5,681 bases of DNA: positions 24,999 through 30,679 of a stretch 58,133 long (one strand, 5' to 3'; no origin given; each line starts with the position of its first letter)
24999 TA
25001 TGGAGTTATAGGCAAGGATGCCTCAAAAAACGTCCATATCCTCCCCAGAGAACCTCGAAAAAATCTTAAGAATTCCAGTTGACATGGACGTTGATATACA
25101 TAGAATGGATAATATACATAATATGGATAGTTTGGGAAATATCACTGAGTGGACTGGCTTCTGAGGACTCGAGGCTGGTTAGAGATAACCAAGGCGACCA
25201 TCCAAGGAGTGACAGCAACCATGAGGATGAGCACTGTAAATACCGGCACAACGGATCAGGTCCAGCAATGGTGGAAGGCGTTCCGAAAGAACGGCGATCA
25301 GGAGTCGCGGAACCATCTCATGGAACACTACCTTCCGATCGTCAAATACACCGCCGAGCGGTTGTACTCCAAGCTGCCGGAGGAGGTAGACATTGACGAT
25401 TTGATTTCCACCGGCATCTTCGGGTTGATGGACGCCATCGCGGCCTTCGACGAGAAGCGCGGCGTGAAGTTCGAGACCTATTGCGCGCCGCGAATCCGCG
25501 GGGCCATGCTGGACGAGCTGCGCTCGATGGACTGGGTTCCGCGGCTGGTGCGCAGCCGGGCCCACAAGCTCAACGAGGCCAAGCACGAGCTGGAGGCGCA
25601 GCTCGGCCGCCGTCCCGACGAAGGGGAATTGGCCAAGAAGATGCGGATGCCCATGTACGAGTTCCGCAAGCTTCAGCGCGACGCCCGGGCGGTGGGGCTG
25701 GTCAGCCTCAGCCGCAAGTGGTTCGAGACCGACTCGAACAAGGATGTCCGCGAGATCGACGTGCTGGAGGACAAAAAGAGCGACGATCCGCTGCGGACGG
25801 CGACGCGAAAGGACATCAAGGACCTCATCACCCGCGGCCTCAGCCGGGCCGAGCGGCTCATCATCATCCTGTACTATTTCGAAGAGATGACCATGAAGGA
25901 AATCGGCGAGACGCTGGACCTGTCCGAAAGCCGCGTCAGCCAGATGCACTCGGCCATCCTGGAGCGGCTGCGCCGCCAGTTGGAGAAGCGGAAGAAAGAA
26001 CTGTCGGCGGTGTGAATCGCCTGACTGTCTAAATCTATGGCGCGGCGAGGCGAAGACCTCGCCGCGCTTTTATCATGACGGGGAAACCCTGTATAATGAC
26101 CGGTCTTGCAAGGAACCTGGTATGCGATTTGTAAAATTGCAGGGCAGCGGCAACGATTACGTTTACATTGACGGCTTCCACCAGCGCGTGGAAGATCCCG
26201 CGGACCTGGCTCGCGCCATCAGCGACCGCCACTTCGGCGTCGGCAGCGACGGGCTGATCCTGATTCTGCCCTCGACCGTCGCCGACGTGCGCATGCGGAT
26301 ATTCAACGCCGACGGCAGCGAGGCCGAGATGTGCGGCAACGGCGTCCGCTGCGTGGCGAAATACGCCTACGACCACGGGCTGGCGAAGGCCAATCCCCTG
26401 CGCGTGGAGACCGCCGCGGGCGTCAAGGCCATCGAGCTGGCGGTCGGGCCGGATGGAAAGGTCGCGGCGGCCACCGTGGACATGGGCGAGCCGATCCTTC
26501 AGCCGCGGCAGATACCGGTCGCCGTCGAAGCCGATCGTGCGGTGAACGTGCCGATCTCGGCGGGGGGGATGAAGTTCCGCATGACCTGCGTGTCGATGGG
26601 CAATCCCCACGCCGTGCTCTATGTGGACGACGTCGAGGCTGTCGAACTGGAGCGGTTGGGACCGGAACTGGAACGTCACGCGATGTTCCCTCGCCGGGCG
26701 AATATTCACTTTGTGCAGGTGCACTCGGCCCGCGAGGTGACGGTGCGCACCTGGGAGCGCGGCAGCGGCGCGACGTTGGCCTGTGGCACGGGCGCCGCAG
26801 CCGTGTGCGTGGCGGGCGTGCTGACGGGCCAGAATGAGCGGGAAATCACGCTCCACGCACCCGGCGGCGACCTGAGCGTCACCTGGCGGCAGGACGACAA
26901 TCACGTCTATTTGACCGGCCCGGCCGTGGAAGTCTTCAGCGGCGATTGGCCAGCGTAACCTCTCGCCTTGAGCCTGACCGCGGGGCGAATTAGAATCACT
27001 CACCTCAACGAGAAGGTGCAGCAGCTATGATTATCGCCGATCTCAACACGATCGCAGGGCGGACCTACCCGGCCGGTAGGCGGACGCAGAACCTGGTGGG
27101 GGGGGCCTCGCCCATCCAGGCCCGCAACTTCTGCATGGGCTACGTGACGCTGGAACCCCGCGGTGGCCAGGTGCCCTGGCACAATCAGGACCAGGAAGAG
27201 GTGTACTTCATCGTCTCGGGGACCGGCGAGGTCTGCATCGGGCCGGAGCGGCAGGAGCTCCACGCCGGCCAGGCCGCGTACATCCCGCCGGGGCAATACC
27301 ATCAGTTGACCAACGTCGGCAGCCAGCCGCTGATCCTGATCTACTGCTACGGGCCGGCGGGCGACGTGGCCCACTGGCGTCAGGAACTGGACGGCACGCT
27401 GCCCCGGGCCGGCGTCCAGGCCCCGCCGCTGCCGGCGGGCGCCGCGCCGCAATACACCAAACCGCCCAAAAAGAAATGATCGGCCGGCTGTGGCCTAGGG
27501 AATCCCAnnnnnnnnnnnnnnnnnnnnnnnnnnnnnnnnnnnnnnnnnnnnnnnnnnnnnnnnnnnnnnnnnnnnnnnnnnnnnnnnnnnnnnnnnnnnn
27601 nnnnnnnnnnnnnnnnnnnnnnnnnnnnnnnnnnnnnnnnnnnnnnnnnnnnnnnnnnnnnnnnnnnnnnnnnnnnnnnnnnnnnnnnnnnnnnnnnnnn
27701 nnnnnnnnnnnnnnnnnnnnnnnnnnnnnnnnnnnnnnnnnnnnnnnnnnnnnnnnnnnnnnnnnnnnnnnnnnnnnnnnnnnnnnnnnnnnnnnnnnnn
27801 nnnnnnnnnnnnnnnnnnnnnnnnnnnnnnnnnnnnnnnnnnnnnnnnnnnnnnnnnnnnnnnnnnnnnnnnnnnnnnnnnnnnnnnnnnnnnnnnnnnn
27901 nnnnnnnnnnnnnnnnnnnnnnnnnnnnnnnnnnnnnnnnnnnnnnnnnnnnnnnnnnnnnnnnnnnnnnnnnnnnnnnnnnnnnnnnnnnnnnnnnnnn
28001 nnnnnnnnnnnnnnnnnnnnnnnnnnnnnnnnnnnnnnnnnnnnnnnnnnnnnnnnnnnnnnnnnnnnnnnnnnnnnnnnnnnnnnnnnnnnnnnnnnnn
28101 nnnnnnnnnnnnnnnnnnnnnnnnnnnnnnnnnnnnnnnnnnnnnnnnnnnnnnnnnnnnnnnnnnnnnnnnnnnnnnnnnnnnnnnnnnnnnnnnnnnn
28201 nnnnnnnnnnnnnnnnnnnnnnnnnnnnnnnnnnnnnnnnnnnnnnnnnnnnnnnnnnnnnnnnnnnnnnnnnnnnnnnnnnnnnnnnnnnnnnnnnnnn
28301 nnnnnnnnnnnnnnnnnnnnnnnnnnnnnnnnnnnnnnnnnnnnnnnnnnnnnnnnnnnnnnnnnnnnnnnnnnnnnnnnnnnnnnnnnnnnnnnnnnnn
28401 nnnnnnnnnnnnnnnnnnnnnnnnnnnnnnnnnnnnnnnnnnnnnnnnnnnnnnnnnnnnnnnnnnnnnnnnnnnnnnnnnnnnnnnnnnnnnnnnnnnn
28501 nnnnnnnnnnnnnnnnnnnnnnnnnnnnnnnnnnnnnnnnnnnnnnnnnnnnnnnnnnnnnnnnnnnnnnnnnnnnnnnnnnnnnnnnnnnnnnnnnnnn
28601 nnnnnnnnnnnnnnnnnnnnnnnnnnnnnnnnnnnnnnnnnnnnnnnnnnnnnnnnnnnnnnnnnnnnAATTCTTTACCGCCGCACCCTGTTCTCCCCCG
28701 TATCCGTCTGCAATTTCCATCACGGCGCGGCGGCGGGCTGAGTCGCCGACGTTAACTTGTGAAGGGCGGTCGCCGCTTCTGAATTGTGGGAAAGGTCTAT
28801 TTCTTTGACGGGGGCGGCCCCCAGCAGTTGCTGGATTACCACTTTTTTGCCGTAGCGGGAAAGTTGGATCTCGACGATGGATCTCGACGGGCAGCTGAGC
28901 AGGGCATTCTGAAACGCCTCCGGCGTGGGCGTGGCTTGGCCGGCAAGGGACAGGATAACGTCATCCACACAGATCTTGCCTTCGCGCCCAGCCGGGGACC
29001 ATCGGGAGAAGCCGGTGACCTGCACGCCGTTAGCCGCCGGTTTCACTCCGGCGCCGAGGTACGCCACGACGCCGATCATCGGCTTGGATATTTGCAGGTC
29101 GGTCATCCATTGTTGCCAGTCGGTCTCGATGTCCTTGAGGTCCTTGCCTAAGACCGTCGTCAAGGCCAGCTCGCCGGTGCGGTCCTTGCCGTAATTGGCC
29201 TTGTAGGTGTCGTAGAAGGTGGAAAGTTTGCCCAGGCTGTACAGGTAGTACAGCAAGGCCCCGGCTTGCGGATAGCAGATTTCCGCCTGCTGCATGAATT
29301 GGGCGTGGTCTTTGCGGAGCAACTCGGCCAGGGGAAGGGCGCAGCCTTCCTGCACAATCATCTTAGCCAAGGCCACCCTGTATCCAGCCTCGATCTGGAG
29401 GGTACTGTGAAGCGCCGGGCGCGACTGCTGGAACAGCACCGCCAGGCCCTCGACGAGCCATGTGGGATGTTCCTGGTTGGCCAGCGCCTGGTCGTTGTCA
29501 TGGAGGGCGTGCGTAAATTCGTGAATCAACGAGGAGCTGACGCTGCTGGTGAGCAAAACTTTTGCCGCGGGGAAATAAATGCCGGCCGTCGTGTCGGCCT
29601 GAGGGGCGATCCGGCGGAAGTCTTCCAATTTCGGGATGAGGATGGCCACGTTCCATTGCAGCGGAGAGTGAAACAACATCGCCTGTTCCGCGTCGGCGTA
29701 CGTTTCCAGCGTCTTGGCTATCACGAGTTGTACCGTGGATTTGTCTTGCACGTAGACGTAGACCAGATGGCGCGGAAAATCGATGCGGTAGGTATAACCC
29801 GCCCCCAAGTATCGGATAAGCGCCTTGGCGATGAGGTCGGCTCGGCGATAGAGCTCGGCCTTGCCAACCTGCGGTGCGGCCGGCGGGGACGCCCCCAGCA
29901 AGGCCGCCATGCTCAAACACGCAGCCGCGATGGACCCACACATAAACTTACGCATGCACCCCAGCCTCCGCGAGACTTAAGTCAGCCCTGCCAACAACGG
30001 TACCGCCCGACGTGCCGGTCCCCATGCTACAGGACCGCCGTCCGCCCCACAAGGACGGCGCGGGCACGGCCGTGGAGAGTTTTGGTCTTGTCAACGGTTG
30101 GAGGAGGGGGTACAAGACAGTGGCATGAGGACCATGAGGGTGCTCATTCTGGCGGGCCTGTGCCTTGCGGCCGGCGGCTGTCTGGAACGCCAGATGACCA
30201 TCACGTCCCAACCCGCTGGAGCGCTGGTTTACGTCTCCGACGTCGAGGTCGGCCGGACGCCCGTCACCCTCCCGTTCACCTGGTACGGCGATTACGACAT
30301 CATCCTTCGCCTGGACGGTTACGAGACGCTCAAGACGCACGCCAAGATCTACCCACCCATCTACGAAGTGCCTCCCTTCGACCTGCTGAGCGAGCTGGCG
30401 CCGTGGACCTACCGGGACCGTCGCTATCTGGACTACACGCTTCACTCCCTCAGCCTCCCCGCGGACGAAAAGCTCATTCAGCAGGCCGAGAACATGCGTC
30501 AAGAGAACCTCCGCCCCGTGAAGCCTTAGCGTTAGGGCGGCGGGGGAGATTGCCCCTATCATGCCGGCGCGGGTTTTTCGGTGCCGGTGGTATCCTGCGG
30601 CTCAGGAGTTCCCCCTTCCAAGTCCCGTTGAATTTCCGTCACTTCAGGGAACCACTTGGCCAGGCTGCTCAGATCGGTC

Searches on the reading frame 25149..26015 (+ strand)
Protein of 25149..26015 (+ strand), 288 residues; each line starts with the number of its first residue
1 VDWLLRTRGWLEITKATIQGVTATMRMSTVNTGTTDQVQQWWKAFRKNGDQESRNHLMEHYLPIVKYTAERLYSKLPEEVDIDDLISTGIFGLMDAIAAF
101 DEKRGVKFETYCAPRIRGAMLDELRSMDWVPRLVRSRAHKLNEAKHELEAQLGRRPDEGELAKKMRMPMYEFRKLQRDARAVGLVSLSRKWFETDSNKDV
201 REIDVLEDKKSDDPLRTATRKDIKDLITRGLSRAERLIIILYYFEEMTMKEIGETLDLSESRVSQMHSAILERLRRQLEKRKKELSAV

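Call 6: search_protein_families(library=pfam, proteins=[window:25149-26015:+], max_evalue=0.001)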
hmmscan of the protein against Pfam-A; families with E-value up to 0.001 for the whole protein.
window:25149-26015:+ (288 aa): 5 families
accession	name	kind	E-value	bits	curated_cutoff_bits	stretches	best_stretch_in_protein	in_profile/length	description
PF04542.20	Sigma70_r2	-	8.1e-15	54.8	24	1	57-129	1-70/71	Sigma-70 region 2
PF04545.22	Sigma70_r4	-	1.9e-14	53.3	24.1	1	230-275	4-49/50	Sigma-70, region 4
PF04539.22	Sigma70_r3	-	1.1e-10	41.9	25.3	1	139-214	4-74/78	Sigma-70 region 3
PF08281.18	Sigma70_r4_2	-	3.8e-07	30.1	25.7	1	230-273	10-53/54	Sigma-70, region 4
PF13518.12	HTH_28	-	0.00075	20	25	0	235-265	1-31/52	Helix-turn-helix domain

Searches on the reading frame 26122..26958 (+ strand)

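Call 6: search_protein_families(library=pfam, proteins=[window:26122-26958:+], max_evalue=0.001)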
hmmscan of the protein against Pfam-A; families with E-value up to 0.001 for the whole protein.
window:26122-26958:+ (278 aa): 3 families
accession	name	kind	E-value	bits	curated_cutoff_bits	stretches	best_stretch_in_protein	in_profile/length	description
PF01678.24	DAP_epimerase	-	2.8e-67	224.7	34.7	2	3-124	1-118/121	Diaminopimelate epimerase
PF05544.16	Pro_racemase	-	6.3e-08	32.5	27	1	50-206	61-215/325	Proline racemase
PF02567.21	PhzC-PhzF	-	1.2e-05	25.5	27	1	51-273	48-280/281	Phenazine biosynthesis-like protein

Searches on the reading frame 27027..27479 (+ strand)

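Call 6: search_protein_families(library=pfam, proteins=[window:27027-27479:+], max_evalue=0.001)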
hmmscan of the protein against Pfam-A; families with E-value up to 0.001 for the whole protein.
window:27027-27479:+ (150 aa): 6 families
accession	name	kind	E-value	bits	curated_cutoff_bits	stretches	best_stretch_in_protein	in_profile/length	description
PF07883.17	Cupin_2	-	1.2e-17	63.8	27.2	1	39-105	2-67/70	Cupin domain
PF01050.24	MannoseP_isomer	-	8e-08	32.9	23.6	1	36-105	29-98/116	Mannose-6-phosphate isomerase C-terminal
PF16867.11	DMSP_lyase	-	1.2e-06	28.8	27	1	22-103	82-161/162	Dimethlysulfonioproprionate lyase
PF02311.25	AraC_binding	-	5.2e-06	26.7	21.1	1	49-128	16-95/135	AraC-like ligand binding domain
PF00190.28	Cupin_1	-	3.8e-05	23.7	22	1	39-109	37-114/151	Cupin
PF05899.18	Cupin_3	-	0.00054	20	23.5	0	41-90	11-60/74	EutQ-like cupin domain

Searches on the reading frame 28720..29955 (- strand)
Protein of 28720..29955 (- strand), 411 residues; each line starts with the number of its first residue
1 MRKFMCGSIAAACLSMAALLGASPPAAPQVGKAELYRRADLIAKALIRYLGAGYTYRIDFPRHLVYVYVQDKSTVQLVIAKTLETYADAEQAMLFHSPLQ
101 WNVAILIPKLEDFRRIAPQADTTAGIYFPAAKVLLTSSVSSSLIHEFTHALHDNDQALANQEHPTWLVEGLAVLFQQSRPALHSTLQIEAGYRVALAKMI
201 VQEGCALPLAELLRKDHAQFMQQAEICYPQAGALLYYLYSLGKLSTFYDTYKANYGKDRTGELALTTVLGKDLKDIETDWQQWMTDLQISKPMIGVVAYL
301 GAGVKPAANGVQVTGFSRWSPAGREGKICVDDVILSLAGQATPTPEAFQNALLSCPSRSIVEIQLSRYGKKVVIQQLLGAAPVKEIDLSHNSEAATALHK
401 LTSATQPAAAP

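Call 7: search_protein_families(library=pfam, proteins=[window:28720-29955:-], max_evalue=0.001)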
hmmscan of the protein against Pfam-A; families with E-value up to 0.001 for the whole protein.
window:28720-29955:- (411 aa): 2 families
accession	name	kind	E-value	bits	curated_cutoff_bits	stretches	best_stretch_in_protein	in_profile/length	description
PF13485.12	Peptidase_MA_2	-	4.8e-07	30.2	32.4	1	141-285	68-200/201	Peptidase MA superfamily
PF13180.12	PDZ_2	-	0.00012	22.7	27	1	299-372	2-74/80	PDZ domain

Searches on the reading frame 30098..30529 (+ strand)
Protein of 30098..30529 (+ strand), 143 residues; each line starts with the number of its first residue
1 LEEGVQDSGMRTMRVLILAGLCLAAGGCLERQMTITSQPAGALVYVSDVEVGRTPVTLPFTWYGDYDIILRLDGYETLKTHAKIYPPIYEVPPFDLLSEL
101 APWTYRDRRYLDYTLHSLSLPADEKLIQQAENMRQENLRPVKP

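Call 7: search_protein_families(library=pfam, proteins=[window:30098-30529:+], max_evalue=0.001)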
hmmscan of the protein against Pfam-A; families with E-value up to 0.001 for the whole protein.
window:30098-30529:+ (143 aa): 1 family
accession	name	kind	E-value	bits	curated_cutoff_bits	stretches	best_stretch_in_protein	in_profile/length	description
PF08308.17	PEGA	-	3.7e-11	43.2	20.8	1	33-85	4-56/71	PEGA domain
